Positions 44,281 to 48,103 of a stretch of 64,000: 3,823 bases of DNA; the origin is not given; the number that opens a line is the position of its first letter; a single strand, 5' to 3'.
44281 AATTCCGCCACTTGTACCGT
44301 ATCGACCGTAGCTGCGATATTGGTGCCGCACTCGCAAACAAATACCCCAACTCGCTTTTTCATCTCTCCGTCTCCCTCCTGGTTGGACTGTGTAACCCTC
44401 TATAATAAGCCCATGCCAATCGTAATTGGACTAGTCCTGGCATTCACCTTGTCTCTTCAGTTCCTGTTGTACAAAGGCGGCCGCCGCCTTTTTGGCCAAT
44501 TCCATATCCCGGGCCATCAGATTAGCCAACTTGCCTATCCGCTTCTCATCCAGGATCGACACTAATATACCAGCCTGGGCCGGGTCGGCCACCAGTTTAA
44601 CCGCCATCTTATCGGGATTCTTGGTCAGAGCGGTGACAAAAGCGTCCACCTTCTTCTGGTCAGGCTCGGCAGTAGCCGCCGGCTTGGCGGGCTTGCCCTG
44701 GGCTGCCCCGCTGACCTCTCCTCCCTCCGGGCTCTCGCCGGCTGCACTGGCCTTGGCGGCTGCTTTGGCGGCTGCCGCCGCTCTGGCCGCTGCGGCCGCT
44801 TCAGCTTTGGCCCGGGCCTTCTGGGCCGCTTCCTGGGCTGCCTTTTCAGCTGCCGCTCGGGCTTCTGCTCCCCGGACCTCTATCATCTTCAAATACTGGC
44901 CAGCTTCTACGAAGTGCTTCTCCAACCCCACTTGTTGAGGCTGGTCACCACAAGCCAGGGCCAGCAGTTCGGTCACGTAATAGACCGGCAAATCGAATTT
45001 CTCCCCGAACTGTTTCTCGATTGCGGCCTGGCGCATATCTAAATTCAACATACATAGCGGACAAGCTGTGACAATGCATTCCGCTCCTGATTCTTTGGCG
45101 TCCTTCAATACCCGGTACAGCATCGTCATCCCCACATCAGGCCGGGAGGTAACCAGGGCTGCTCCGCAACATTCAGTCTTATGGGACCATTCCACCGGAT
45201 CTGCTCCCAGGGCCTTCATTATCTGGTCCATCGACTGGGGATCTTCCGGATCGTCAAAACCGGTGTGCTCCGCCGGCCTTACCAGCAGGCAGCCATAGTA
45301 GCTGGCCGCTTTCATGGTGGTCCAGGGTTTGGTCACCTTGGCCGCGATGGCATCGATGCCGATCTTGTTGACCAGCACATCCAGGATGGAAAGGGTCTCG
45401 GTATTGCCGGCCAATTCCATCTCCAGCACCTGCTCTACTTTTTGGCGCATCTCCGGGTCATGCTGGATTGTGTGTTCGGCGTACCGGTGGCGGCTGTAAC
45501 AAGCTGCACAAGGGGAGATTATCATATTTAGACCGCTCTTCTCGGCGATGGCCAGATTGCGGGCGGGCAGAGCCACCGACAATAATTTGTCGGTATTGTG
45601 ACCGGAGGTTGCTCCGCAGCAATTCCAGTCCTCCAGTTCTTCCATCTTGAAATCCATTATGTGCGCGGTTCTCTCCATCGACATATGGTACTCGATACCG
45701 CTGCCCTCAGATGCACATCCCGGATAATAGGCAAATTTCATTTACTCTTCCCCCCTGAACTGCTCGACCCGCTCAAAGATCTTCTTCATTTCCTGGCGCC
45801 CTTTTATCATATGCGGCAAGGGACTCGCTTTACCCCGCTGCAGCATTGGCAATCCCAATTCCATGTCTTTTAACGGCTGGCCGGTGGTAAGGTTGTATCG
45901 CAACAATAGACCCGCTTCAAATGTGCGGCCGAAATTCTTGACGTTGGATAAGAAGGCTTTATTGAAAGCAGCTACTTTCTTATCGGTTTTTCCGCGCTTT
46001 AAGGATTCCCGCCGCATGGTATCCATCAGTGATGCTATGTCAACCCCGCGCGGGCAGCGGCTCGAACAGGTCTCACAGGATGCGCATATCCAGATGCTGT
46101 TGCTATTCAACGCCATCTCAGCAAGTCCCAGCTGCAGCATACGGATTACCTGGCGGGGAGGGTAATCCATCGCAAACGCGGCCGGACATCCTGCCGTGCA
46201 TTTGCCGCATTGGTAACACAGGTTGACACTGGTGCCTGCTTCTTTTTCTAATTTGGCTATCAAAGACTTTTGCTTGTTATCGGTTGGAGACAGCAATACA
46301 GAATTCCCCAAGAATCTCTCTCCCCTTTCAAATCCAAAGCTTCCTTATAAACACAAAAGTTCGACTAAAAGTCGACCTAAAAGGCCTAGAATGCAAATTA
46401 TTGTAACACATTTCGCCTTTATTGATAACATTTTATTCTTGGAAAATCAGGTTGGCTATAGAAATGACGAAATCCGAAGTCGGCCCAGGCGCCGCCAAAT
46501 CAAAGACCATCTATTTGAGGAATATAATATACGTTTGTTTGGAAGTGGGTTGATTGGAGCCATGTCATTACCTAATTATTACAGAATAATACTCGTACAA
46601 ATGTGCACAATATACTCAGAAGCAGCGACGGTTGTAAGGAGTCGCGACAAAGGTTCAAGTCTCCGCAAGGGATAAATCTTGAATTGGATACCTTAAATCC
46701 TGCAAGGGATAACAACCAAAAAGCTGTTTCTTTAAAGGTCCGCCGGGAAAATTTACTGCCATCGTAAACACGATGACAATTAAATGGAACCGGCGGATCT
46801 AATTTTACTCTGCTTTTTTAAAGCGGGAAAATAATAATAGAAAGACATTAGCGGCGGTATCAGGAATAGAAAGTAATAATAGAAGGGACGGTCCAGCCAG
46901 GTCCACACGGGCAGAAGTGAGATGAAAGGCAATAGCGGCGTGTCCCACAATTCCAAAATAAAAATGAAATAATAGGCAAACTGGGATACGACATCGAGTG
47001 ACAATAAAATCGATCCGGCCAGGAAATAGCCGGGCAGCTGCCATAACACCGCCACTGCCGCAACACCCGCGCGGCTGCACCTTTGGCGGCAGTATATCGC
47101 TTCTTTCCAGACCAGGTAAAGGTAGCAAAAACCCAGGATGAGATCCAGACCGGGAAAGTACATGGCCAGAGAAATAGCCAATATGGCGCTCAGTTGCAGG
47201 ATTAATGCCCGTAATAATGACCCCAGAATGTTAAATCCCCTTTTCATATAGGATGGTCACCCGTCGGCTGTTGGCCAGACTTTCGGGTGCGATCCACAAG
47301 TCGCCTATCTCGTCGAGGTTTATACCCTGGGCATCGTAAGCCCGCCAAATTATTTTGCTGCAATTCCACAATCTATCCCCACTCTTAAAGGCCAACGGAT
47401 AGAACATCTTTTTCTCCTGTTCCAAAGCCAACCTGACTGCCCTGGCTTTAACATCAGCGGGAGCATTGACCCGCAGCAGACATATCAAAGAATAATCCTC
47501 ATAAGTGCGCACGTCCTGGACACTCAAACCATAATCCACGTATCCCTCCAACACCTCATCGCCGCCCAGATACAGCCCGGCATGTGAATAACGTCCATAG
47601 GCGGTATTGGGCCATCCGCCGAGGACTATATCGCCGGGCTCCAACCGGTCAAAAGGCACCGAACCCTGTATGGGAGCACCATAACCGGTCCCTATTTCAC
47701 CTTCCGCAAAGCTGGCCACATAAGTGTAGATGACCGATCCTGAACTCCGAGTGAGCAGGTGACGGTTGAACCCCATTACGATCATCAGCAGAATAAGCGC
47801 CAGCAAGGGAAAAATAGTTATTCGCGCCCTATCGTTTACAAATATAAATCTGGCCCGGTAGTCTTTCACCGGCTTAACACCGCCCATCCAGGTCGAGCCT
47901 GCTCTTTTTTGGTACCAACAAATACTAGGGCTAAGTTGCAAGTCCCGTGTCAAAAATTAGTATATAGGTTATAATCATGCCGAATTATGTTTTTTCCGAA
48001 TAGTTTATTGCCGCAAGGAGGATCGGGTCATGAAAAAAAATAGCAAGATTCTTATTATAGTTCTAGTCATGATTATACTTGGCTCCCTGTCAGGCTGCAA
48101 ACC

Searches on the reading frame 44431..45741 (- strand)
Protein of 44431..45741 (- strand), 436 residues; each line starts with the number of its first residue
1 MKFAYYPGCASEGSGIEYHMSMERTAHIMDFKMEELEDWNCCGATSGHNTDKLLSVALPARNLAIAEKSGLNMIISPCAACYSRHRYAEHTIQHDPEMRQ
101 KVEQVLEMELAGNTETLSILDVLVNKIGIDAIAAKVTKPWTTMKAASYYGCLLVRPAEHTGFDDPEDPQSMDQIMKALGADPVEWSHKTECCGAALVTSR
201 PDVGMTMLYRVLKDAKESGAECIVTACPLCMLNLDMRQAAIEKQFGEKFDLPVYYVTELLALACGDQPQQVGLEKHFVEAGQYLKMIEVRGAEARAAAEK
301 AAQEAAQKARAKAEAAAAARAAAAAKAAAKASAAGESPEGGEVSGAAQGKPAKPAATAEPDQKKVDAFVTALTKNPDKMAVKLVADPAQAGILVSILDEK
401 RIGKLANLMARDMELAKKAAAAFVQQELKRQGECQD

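Call 69: search_protein_families(library=pfam, proteins=[window:44431-45741:-], max_evalue=0.00001)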
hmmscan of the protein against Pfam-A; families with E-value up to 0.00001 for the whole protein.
window:44431-45741:- (436 aa): 1 family
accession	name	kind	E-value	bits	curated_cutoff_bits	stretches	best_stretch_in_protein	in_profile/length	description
PF02754.22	CCG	-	1.6e-24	86.2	20.6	2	146-235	2-85/85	Cysteine-rich domain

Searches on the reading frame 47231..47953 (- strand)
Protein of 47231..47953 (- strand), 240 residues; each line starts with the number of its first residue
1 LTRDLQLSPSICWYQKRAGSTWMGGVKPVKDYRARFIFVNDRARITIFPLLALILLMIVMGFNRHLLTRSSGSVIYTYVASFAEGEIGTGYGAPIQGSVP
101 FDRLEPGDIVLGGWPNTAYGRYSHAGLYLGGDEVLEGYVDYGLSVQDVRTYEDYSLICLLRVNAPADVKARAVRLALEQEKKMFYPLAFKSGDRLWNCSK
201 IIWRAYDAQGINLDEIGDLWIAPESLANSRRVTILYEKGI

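Call 86: search_protein_families(library=pfam, proteins=[window:47231-47953:-], max_evalue=0.000001)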
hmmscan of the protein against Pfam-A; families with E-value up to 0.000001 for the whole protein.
window:47231-47953:- (240 aa): 0 families

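Call 87: search_protein_families(library=ncbifam, proteins=[window:47231-47953:-], max_evalue=0.001)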
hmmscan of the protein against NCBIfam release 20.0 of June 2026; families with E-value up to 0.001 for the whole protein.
window:47231-47953:- (240 aa): 0 families

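Call 88: search_protein_families(library=pfam, proteins=[window:47231-47953:-], max_evalue=0.01)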
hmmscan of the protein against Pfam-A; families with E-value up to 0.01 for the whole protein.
window:47231-47953:- (240 aa): 2 families
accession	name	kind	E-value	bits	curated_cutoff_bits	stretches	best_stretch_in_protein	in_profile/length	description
PF05708.18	Peptidase_C92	-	3.6e-05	24.3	27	1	120-215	23-127/166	Permuted papain-like amidase enzyme, YaeF/YiiX, C92 family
PF00877.26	NLPC_P60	-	0.0026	18.2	23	0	99-149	46-92/105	NlpC/P60 family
